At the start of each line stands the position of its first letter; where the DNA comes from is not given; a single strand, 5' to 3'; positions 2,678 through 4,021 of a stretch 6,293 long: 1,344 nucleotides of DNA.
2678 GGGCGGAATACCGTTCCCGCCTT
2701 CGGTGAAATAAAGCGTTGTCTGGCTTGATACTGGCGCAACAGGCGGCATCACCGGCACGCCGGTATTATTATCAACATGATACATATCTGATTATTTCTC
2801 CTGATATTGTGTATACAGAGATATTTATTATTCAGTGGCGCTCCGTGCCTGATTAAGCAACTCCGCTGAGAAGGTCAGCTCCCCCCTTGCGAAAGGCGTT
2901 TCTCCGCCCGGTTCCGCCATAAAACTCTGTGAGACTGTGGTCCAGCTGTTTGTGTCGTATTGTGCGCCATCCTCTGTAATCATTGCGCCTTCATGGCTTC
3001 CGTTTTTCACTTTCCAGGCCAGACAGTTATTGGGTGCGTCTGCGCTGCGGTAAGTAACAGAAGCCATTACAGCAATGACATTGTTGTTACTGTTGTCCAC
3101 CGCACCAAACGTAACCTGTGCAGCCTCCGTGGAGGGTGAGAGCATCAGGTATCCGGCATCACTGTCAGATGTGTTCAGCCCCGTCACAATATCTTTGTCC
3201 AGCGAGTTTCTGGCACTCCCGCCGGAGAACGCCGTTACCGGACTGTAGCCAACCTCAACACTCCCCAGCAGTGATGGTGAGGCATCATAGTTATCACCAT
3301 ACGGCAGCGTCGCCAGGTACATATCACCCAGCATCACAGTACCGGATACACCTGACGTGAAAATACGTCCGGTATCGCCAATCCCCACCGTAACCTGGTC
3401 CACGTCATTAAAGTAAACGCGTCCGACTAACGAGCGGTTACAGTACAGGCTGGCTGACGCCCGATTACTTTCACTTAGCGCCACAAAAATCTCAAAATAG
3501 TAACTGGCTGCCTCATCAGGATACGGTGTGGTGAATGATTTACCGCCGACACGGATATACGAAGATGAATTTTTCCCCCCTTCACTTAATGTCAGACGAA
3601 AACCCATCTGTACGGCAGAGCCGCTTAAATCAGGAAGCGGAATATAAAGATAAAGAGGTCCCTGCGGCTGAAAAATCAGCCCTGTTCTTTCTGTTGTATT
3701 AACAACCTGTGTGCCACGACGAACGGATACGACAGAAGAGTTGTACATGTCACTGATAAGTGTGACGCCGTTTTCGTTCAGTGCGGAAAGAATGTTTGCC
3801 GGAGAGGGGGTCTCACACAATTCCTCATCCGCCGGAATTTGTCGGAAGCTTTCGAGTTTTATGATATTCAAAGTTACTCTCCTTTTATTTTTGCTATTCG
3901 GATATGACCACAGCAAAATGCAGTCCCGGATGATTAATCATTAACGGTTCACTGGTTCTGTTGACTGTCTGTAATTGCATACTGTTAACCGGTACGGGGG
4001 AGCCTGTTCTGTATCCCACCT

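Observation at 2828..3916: Unrecognised 347-362 aa protein inserted between the gpI-like gene and the tail fibre gene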

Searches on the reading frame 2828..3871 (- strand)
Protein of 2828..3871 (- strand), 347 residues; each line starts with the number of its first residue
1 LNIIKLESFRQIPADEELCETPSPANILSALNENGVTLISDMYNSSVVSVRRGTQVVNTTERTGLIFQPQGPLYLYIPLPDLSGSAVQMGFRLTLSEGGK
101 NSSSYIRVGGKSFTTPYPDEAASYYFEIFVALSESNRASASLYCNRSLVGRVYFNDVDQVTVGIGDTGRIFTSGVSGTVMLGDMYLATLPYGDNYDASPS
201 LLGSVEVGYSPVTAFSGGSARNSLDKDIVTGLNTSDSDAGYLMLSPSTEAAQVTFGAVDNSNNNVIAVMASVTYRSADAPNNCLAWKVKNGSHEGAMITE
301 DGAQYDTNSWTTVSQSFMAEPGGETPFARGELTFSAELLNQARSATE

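Call 3: search_protein_families(library=pfam, proteins=[window:2828-3871:-], max_evalue=0.01)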
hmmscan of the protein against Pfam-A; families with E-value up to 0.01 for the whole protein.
window:2828-3871:- (347 aa): 0 families

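Call 4: search_protein_families(library=phrogs, proteins=[window:2828-3871:-], max_evalue=0.01)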
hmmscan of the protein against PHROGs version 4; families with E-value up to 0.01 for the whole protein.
window:2828-3871:- (347 aa): 1 family
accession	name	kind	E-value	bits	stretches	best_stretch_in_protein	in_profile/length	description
phrog_8291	-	unknown function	1.7e-162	541.4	1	1-343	1-348/349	-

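Call 6: search_dna_similar(query=window:2828-3871:-, collection=phages, mode=protein, max_rows=40, max_evalue=0.001)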
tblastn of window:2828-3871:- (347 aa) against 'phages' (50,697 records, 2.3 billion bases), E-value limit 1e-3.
No match.

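Call 8: search_solved_structures(query=window:2828-3871:-, max_evalue=10)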
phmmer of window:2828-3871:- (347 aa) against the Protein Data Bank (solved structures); distinct sequences matched with E-value up to 10: 3.
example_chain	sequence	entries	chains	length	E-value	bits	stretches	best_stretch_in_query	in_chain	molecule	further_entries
8es4_A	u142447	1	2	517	0.43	13.2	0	272-303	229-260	Gp35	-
2zjg_A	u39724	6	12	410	1.4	11.6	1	147-207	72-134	Kynurenine-oxoglutarate transaminase 3 | Kynurenine--oxoglutarate transaminase 3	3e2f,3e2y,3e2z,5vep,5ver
5veq_A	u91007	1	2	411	1.4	11.6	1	147-207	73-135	Kynurenine--oxoglutarate transaminase 3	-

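Call 10: find_homologous_proteins(query=window:2828-3871:-, max_evalue=0.001)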
Query window:2828-3871:- (347 aa): 28 proteins with E <= 0.001 among 6832 candidates.
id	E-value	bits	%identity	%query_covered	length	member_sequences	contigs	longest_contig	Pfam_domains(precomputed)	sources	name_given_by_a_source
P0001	1.4e-223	759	100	100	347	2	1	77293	-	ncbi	ncbi:hypothetical protein ABLL30_001411 [Escherichia coli]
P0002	1.1e-151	523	72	100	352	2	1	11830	-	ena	-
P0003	5.2e-149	514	71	99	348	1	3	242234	-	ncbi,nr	ncbi:hypothetical protein GY514_001241 [Escherichia coli]|nr:hypothetical protein [Escherichia coli]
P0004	8.2e-148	510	71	99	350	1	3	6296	-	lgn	-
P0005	1.3e-147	510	71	99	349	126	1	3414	-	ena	-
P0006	6.9e-147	507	71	100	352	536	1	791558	-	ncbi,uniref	ncbi:hypothetical protein [Escherichia coli]|uniref:hypothetical protein n=1 Tax=Escherichia coli Ta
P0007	1.4e-145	503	70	99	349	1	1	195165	-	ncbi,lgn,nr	ncbi:TPA: hypothetical protein M2Q89_003776 [Escherichia coli]|nr:hypothetical protein [Escherichia 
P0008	2.2e-141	489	68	99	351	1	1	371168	-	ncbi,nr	ncbi:hypothetical protein QUQ58_002044 [Escherichia coli]|nr:hypothetical protein [Escherichia coli]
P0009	2.4e-140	486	66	99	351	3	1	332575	-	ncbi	ncbi:hypothetical protein ACV2X7_02760 [Escherichia coli]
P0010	8.1e-137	474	67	99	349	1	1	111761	-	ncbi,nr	ncbi:hypothetical protein QUQ58_004008 [Escherichia coli]|nr:hypothetical protein [Escherichia coli]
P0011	2.6e-133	463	69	94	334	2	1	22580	-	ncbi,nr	ncbi:TPA: hypothetical protein N6129_004575 [Escherichia coli]|nr:hypothetical protein [Escherichia 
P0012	2.3e-128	446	62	99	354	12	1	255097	-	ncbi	-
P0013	6.6e-126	438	61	100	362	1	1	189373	-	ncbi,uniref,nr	ncbi:hypothetical protein [Escherichia coli]|uniref:hypothetical protein n=1 Tax=Escherichia coli Ta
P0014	3.6e-115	403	73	75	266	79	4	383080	-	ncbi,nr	ncbi:TPA: hypothetical protein N6226_001618, partial [Escherichia coli]|nr:hypothetical protein [Esc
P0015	1.3e-113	398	59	100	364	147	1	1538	-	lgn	-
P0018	5.2e-97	343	54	99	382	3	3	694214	-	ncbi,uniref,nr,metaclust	ncbi:hypothetical protein [Raoultella planticola]|uniref:hypothetical protein n=1 Tax=Raoultella pla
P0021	3.6e-90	321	50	98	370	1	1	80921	-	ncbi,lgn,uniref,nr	ncbi:hypothetical protein [Escherichia coli]|uniref:hypothetical protein n=1 Tax=Escherichia coli Ta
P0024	6.4e-86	307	48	99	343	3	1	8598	-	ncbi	-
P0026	2.9e-71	259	44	93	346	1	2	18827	-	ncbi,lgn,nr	ncbi:TPA: hypothetical protein IGZ65_004279 [Escherichia coli]|nr:hypothetical protein [Escherichia 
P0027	2.0e-67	246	43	98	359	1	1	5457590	-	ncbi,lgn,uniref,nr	ncbi:hypothetical protein [Escherichia coli]|uniref:hypothetical protein n=1 Tax=Escherichia coli Ta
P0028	2.9e-67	246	44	95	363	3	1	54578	-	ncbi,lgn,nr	ncbi:hypothetical protein G5G67_003591 [Escherichia coli]|nr:hypothetical protein [Escherichia coli]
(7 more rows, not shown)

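Call 15: find_encoding_contigs(protein=P0027, flank=8000, max_places=2)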
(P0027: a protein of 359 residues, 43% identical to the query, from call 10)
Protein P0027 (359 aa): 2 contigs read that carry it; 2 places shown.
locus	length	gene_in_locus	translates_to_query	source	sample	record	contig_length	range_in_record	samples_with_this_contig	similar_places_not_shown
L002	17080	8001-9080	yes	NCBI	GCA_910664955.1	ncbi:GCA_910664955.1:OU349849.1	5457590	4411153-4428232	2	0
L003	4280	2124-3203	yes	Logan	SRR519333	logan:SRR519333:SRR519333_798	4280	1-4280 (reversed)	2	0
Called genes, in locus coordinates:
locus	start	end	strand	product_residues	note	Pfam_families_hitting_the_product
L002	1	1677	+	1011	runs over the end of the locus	PF06791:TMP_2, PF24622:TMP_4, PF09718:Tape_meas_lam_C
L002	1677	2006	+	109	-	PF05939:Phage_min_tail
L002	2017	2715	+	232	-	PF05100:Phage_tail_L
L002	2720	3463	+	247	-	PF14464:Prok-JAB, PF00877:NLPC_P60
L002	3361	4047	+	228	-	PF06805:Lambda_tail_I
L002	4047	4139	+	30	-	-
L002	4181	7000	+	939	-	PF24801:FNIII-A_GpJ, PF13550:Phage-tail_3, PF24421:Ig_J, PF24489:Ig_J_second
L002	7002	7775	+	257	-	PF08400:phage_tail_N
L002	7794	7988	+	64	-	-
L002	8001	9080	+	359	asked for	-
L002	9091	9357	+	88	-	-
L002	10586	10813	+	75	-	-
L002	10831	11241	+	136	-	-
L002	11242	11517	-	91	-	PF07358:DUF1482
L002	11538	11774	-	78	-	PF07351:DUF1480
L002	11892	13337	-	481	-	PF17125:Methyltr_RsmF_N, PF22458:RsmF-B_ferredox (weak), PF01189:Methyltr_RsmB-F, PF21150:YebU_pre-PUA_dom, PF13636:Methyltranf_PUA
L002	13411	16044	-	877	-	PF02470:MlaD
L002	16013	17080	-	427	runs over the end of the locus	PF04403:PqiA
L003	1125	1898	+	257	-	PF08400:phage_tail_N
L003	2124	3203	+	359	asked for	-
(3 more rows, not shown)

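Call 16: find_encoding_contigs(protein=P0018, flank=8000, max_places=2)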
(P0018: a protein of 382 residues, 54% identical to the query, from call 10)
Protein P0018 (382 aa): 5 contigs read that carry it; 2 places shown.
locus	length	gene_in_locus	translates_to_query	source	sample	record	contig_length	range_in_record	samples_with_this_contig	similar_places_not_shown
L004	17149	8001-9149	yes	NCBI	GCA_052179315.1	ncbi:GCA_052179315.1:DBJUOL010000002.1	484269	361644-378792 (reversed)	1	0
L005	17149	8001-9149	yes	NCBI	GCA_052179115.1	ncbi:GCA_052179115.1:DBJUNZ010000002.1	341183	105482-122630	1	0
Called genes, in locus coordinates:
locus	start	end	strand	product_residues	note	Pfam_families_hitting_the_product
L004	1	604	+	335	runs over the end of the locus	-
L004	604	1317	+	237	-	-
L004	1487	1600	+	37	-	-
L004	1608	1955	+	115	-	-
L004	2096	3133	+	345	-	-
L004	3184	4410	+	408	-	PF04865:Baseplate_J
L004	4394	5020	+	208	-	-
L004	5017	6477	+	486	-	-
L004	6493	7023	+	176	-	PF02413:Caudo_TAP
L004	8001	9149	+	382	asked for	-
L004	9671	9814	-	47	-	-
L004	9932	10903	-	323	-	PF04393:DUF535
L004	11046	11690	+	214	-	PF00149:Metallophos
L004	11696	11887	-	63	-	PF07358:DUF1482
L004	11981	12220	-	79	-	PF07351:DUF1480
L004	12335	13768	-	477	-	PF17125:Methyltr_RsmF_N, PF22458:RsmF-B_ferredox (weak), PF01189:Methyltr_RsmB-F, PF21150:YebU_pre-PUA_dom, PF13636:Methyltranf_PUA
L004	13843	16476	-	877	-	PF02470:MlaD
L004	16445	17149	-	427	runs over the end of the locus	PF04403:PqiA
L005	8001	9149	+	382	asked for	-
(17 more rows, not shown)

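Call 17: find_encoding_contigs(protein=P0028, flank=8000, max_places=2)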
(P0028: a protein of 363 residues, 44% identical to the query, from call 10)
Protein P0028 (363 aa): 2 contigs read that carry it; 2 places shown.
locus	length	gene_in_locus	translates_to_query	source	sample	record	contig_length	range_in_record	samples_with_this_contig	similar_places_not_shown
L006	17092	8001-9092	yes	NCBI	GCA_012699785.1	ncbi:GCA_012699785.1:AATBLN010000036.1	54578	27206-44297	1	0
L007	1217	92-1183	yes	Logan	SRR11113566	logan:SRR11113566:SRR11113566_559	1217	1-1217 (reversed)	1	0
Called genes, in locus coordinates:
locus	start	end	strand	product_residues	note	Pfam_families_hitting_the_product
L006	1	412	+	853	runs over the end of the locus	PF06791:TMP_2, PF09718:Tape_meas_lam_C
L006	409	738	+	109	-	PF05939:Phage_min_tail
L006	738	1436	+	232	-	PF05100:Phage_tail_L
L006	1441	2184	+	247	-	PF14464:Prok-JAB, PF00877:NLPC_P60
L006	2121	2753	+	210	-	PF06805:Lambda_tail_I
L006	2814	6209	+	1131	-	PF24801:FNIII-A_GpJ, PF13550:Phage-tail_3, PF24421:Ig_J, PF24489:Ig_J_second, PF09327:Phage_Tail_Tip, PF12421:Ig_GpJ_C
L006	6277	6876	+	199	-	PF06316:Ail_Lom, PF13505:OMP_b-brl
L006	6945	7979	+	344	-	PF08400:phage_tail_N, PF13620:CarboxypepD_reg (weak), PF03406:Phage_fiber_2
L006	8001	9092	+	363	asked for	-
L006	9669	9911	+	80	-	-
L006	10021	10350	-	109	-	PF03692:CxxCxxCC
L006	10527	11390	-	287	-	PF00528:BPD_transp_1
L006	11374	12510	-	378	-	PF00005:ABC_tran, PF08402:TOBE_2 (weak)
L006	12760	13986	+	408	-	PF05343:Peptidase_M42 (faint), PF01546:Peptidase_M20, PF07687:M20_dimer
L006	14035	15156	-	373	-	PF08007:JmjC_2, PF20514:WHD_ROXA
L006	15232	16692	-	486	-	PF08918:PhoQ_Sensor, PF26769:HAMP_PhoQ, PF00512:HisKA (weak), PF02518:HATPase_c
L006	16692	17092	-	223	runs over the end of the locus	PF00072:Response_reg, PF00486:Trans_reg_C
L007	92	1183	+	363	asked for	-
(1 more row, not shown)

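Call 22: predict_structure(alignment_id=A1)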
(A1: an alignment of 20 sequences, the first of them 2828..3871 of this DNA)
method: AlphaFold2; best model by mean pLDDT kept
length: 347 residues; sequences in the alignment: 20
mean_pLDDT: 90.2   pTM: 0.87
mean pLDDT of the five models: 90.2, 87.1, 87.1, 87.0, 86.7
residues with pLDDT >= 90: 242; 70-90: 91; 50-70: 12; < 50: 2
segments of 3 or more residues with pLDDT < 50: none
pLDDT, mean of each block of 10 residues (from residue 1): 92 90 93 91 93 92 94 95 95 93 91 88 95 93 94 91 93 92 96 92 89 90 92 83 86 95 94 73 89 92 69 92 92 94 65
secondary structure, 60 per line:
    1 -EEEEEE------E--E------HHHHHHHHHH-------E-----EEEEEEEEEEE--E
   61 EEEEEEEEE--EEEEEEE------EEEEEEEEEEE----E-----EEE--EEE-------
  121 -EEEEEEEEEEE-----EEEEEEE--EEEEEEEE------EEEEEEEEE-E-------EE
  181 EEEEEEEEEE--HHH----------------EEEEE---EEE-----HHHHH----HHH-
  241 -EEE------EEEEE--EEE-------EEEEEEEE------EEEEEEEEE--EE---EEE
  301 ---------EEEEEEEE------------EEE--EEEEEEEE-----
elements in order: E2-7 H24-33 E47-57 E60-69 E72-78 E85-95 E106-108 E111-113 E122-132 E138-144 E147-154 E161-169 E179-190 E212-216 E220-222 H228-232 E242-244 E251-255 E258-260 E268-275 E282-290 E298-300 E310-317 E330-332 E335-342

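Call 26: search_protein_representatives(alignment_id=A1)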
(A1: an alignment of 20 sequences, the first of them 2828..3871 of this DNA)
Query: 20 sequences, 349 profile positions. Proteins with E-value up to 0.001 (for the whole library): 17; up to 1e-10: 16; up to 1e-30: 11. The best 17 are listed.
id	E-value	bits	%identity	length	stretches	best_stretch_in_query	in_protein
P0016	4.3e-166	568.6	-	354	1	1-348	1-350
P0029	6.1e-133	459.6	-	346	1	1-346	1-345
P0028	4.4e-129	446.9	-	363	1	6-346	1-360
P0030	2.0e-119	415.1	-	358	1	1-346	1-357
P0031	4.4e-113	394.3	-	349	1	1-347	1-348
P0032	1.9e-46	175.1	-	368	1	23-346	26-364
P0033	3.6e-43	164.3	-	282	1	81-345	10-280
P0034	4.9e-42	160.6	-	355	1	1-345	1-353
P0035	4.5e-41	157.4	-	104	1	246-347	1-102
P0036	7.3e-41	156.7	-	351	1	28-346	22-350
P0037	5.7e-32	127.5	-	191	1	165-345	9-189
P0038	1.4e-20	90.1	-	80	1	1-76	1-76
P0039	1.7e-15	73.3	-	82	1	205-247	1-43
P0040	3.0e-13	65.9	-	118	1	235-346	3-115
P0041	6.8e-13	64.7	-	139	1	181-259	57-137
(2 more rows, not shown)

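Call 28: fold_search(model_id=the predicted structure, library=pdb)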
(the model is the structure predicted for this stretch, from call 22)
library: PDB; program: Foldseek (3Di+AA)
matches with E <= 10: 1537; with E <= 0.001: 39
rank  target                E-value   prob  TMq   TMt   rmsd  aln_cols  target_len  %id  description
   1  8q2a_A                1.1e-05  1.00  0.28  0.39   7.2       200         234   11  TtX122B - A domain of unknown function from the Teredinibacter turnerae protein TERTU_2913 (released 2024-03-13)
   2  8q28_B                3.4e-05  1.00  0.28  0.38   8.1       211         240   11  Se-Met labelled TtX122A - A domain of unknown function from the Teredinibacter turnerae protein TERTU_3803 (released 2024-03-13)
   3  8q29_A                3.4e-05  1.00  0.27  0.37   7.6       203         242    9  TtX122A - A domain of unknown function from the Teredinibacter turnerae protein TERTU_3803 (released 2024-03-13)
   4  8q2a_C                4.2e-05  1.00  0.28  0.39   7.3       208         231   11  TtX122B - A domain of unknown function from the Teredinibacter turnerae protein TERTU_2913 (released 2024-03-13)
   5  8q28_A                5.2e-05  1.00  0.28  0.38   6.0       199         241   10  Se-Met labelled TtX122A - A domain of unknown function from the Teredinibacter turnerae protein TERTU_3803 (released 2024-03-13)
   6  3r4u_A                1.1e-04  0.96  0.25  0.21  19.4       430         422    9  Cell entry of botulinum neurotoxin type C is dependent upon interaction with two ganglioside molecules (released 2011-06-08)
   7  7lyu_B                1.3e-04  0.80  0.18  0.17  20.9       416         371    9  Reelin repeat 8 (released 2022-06-15)
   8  9e6h_B                1.5e-04  1.00  0.24  0.31   8.6       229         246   10  Cryo-EM structure of Maackia amurensis seed Leukoagglutinin (lectin), MASL (released 2025-04-09)
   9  5ej1_B                1.7e-04  0.66  0.16  0.10  26.2       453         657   11  Pre-translocation state of bacterial cellulose synthase (released 2016-03-30)
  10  2w68_B                1.8e-04  1.00  0.26  0.41   7.1       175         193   14  ENHANCING THE RECEPTOR AFFINITY OF THE SIALIC ACID-BINDING DOMAIN OF VIBRIO CHOLERAE SIALIDASE THROUGH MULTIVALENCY (released 2008-12-30)
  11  9e6h_A                1.8e-04  1.00  0.24  0.31   8.5       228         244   11  Cryo-EM structure of Maackia amurensis seed Leukoagglutinin (lectin), MASL (released 2025-04-09)
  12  5b4x_A                2.3e-04  0.92  0.25  0.14  22.1       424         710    9  Crystal structure of the ApoER2 ectodomain in complex with the Reelin R56 fragment (released 2017-04-26)
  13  4jqt_A                3.0e-04  0.95  0.24  0.20  19.3       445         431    8  Crystal structure of a putative glycosyl hydrolase (BT3469) from Bacteroides thetaiotaomicron VPI-5482 at 2.49 A resol (released 2013-04-17)
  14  3n7l                  3.3e-04  0.90  0.24  0.21  19.0       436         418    9  Crystal structure of botulinum neurotoxin serotype D/C VPI 5993 binding domain (released 2010-09-08)
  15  3r4s_A                3.5e-04  0.98  0.28  0.24  18.1       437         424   10  Cell entry of botulinum neurotoxin type C is dependent upon interaction with two ganglioside molecules (released 2011-06-08)
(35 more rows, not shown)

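Call 29: find_related_loci(query=A1, collection=genome_contigs, flank=7000)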
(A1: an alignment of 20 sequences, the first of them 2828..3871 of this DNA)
Query A1 (347 aa) in genome_contigs; peptide patterns used: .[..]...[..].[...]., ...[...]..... (x = any residue, [..] = any of these).
25 stretches matched a pattern; 1 encode a relative of the query (tblastn E <= 1e-3); 1 distinct loci.
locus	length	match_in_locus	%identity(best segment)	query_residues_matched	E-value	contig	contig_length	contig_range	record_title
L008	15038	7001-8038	67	1-341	4e-150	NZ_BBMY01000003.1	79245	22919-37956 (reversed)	Escherichia albertii NBRC 107761 = DSM 17582 strain NBRC 107761, whole genome shotgun sequence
